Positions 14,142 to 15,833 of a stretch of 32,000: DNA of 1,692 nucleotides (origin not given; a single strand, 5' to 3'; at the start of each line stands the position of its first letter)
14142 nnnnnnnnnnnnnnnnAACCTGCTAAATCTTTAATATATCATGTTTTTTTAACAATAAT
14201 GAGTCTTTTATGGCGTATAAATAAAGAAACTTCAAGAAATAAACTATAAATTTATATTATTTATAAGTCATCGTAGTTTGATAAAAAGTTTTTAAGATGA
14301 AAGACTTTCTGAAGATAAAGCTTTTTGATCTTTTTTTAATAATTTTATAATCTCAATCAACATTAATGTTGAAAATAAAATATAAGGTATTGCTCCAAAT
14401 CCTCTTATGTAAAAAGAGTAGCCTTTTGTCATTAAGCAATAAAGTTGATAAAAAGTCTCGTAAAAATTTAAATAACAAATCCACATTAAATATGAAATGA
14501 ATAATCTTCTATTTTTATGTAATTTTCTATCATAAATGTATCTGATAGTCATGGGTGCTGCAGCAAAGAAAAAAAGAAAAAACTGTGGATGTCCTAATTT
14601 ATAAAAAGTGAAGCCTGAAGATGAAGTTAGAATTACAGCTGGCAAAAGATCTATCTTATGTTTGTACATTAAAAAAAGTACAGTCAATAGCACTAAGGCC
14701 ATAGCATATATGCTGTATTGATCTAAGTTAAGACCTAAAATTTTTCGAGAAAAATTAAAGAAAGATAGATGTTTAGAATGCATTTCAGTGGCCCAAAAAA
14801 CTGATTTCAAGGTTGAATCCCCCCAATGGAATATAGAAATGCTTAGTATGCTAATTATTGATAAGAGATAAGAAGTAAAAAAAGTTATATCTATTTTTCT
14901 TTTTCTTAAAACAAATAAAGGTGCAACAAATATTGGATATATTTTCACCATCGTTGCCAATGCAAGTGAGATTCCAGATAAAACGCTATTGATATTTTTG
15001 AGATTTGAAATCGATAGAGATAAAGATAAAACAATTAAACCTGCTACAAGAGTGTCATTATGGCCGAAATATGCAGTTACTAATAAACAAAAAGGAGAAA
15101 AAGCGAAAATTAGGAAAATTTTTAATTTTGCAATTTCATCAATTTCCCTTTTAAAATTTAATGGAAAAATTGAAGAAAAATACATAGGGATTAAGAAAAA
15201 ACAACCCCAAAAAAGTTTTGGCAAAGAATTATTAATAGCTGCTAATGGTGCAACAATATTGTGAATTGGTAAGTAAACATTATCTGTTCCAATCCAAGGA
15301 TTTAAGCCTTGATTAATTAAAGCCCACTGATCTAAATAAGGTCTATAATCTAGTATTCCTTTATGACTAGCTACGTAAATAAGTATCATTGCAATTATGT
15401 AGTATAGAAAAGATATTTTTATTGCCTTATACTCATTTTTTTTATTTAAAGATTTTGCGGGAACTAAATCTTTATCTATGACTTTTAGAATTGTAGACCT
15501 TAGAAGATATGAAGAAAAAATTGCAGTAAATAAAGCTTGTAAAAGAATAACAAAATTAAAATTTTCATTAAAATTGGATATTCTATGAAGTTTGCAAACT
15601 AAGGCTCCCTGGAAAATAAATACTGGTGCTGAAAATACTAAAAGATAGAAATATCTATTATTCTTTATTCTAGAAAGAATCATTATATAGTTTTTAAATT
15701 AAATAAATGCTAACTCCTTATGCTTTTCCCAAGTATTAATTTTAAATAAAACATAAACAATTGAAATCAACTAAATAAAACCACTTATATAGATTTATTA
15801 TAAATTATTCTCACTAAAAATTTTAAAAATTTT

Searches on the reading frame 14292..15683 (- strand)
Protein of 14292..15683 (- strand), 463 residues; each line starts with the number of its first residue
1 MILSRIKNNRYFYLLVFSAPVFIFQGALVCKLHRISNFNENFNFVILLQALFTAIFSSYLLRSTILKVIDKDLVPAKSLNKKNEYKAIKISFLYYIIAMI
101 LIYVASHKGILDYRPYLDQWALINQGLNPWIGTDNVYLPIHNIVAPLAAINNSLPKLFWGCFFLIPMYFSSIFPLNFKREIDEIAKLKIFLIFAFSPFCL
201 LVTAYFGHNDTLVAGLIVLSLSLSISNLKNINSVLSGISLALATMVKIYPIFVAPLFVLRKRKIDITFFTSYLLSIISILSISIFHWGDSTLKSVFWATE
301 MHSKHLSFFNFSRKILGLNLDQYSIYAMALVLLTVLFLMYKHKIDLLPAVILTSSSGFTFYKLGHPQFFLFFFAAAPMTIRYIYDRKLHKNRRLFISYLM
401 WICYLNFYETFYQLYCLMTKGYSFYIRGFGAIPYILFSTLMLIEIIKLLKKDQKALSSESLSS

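Call 3: search_protein_families(library=ncbifam, proteins=[window:14292-15683:-])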
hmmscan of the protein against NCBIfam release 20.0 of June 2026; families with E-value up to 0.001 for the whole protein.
window:14292-15683:- (463 aa): 0 families

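Call 4: search_protein_families(library=pfam, proteins=[window:14292-15683:-])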
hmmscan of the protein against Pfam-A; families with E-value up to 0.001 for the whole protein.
window:14292-15683:- (463 aa): 1 family
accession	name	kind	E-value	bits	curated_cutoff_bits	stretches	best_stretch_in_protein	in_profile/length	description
PF09594.16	GT87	-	7.5e-09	36.1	25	1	185-320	53-190/237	Glycosyltransferase family 87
